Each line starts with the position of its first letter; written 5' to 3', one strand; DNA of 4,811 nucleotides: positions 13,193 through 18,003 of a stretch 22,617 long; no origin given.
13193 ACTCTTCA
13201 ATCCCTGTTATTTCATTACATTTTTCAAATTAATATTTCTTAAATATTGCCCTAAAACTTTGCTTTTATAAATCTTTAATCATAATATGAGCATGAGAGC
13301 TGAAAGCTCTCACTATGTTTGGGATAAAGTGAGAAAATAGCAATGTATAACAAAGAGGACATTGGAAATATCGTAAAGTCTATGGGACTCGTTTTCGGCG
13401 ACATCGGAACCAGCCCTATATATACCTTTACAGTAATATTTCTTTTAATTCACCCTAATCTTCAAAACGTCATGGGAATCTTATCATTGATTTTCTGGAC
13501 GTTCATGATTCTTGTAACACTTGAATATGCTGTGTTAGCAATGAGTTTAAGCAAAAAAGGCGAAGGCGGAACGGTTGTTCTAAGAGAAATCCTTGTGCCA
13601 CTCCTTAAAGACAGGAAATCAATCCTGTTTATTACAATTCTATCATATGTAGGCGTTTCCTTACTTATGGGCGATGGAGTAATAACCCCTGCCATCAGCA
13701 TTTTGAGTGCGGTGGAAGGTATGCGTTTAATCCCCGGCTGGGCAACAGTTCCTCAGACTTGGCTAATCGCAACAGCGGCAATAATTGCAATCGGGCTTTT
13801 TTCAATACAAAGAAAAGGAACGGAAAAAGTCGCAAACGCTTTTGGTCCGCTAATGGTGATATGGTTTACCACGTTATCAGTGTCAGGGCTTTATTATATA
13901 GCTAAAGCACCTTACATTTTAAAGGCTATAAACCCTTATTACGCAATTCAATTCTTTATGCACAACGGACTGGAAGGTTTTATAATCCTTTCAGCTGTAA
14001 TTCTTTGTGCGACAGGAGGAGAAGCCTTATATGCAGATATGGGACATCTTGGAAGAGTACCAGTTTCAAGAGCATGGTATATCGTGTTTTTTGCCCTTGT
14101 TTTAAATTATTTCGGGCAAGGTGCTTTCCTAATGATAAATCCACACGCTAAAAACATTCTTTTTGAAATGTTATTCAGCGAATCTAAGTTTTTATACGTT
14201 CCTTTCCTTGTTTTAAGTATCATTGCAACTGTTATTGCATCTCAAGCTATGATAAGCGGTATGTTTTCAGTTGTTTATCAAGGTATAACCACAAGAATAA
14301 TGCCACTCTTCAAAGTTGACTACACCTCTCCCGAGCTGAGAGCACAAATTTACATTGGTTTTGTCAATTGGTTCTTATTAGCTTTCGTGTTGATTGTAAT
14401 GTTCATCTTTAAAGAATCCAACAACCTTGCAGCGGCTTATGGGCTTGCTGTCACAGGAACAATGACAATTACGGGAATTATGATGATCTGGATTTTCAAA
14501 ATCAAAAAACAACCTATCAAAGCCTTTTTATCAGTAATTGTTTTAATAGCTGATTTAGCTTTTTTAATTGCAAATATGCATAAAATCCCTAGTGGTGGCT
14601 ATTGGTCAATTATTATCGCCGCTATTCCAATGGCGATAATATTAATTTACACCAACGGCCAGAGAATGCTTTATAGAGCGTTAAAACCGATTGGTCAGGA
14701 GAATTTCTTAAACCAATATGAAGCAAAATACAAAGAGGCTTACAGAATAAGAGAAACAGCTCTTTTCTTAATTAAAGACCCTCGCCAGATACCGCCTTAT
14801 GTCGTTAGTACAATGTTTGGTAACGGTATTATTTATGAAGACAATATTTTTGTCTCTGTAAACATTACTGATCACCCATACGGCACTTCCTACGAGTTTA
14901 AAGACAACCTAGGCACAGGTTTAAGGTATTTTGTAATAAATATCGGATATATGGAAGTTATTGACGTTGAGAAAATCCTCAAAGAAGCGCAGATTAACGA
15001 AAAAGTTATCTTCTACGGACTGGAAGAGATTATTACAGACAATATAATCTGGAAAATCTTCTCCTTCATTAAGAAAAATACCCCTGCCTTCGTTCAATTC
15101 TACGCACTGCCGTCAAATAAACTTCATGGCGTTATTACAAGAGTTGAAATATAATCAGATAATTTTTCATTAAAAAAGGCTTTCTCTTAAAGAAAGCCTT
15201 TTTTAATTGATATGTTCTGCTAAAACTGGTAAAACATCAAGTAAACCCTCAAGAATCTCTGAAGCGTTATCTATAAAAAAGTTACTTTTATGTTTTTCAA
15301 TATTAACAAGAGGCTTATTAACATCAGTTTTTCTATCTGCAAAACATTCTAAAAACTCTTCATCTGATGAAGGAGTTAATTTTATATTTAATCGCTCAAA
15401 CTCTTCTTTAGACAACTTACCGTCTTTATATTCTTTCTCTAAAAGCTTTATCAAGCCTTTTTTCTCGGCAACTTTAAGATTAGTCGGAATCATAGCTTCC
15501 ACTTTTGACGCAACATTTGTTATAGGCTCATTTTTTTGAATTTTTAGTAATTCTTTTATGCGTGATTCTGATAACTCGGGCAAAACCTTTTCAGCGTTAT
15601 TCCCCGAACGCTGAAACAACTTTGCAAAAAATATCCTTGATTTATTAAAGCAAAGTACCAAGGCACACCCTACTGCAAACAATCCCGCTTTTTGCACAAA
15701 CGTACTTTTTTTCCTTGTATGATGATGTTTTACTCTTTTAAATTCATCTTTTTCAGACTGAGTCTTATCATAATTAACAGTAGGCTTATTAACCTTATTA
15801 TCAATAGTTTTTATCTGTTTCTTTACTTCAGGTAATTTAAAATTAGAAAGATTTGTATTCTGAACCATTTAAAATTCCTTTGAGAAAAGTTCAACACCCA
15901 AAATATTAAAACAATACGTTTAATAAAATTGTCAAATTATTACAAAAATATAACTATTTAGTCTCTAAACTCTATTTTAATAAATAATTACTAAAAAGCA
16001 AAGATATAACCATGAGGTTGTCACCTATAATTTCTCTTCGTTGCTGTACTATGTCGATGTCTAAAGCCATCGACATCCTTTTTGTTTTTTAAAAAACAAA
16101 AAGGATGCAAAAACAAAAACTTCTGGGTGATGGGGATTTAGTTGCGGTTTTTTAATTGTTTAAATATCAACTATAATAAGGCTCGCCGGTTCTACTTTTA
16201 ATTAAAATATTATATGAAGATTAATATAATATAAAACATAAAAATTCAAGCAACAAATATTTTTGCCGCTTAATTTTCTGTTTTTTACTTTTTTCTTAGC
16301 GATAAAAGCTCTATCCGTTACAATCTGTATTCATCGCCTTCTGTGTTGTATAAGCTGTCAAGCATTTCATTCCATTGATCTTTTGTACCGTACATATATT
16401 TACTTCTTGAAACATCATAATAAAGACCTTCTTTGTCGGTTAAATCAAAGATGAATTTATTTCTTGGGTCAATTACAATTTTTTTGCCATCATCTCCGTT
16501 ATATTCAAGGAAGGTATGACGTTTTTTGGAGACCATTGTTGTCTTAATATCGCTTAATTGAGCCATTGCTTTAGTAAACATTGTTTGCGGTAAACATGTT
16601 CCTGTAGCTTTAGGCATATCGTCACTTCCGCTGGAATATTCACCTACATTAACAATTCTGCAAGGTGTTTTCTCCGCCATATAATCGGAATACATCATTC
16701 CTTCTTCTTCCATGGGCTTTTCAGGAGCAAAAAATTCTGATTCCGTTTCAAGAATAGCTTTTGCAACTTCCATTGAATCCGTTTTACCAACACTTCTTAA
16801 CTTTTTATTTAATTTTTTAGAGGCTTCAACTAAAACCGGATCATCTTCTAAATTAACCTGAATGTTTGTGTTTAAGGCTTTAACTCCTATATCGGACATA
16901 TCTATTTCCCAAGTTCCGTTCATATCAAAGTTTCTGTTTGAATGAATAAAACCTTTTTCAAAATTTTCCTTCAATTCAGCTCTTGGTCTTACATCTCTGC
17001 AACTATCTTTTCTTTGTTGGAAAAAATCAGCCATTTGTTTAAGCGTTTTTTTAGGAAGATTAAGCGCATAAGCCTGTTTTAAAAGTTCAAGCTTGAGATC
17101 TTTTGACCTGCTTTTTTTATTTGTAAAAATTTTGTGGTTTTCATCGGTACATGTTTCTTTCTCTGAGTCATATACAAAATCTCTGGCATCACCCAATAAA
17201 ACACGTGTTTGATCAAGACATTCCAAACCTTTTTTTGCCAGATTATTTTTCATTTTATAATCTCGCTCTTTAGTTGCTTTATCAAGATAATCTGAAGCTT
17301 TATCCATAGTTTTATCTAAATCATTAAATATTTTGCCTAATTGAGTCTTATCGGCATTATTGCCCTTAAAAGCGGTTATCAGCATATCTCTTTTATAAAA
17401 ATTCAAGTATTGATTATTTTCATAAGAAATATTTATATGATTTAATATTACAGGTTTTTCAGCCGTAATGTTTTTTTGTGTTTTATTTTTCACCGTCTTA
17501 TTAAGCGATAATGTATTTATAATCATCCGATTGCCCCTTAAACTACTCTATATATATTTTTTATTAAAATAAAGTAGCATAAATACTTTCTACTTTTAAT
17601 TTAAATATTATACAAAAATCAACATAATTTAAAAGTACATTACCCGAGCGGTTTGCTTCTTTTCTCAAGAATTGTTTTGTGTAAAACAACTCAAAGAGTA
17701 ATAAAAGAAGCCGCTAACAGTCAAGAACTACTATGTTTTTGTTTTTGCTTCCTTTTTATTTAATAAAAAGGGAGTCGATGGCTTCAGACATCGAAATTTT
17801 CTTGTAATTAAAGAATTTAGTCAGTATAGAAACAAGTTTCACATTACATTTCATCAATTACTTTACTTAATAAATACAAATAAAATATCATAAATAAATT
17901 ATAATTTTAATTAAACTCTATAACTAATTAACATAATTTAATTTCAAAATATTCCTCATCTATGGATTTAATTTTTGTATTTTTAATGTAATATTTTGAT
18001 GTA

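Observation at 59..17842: Previously unrecognised ~230-bp two-module structured repeat family scattered through intergenic regions (6 copies in 22 kb)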

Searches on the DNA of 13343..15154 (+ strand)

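Call 69: search_rna_families(source=L003, start=3600, end=4700, threshold=evalue, max_evalue=5)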
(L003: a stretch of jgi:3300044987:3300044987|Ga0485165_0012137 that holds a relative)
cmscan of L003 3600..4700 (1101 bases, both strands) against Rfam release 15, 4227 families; matches with E-value up to 5: 10.
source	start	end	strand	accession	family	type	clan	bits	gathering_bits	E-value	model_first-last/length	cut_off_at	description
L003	4355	4426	-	RF04348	Plastid-psbM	Cis-reg;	-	21.9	52.7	2.7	1-79/79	no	Plastid-psbM 3UTR RNA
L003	4393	4503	-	RF01859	Phe_leader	Cis-reg; leader;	-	21.3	55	0.87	1-125/125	no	Phenylalanine leader peptide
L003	4352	4398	-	RF03956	mir-737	Gene; miRNA;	-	20.4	60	2.7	1-63/63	no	mir-737 microRNA precursor family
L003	4281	4421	-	RF04134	MIR7504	Gene; miRNA;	-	19.5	83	2.1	1-124/124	no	MIR7504 microRNA precursor family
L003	4363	4432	+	RF00112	CyaR_RyeE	Gene; sRNA;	-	18.8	47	1.9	1-85/85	no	CyaR/Rye RNA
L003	4214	4332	+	RF04178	BTnc005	Gene; sRNA;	-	16.5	174.8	0.49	1-205/205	no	Bacteroides sRNA BTnc005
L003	4426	4511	+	RF00726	mir-87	Gene; miRNA;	-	16.1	49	2.7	10-68/79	no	mir-87 microRNA precursor family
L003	4301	4410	+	RF04180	BTnc231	Gene; sRNA;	-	14.5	80.4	4.7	1-154/154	no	Bacteroides sRNA BTnc231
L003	3682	3808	+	RF02050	STnc470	Gene; sRNA;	-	14.3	80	0.58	1-226/226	no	Salmonella enterica sRNA STnc470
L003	4158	4259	-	RF02706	TeloSII_ncR30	Gene; sRNA;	-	12.9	86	3.1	1-226/226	no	TeloSII non coding RNA 30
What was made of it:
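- On Any Rfam RNA family: Matches over the L003 copy score 14-22 bits against gathering scores of 47 or more (call 69).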

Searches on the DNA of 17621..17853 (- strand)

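Call 67: search_dna_similar(query=window:17621-17853:-, collection=plasmids, mode=distant, max_evalue=0.01, max_rows=10)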
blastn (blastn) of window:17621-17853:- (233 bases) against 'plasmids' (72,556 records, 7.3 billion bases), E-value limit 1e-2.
No match.

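Call 68: search_dna_similar(query=window:17621-17853:-, collection=phages, mode=distant, max_evalue=0.01, max_rows=10)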
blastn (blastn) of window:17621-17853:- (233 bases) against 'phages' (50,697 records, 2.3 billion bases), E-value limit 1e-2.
No match.
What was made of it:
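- Tried and rejected: blastn against plasmids and phages gave none (calls 67, 68).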
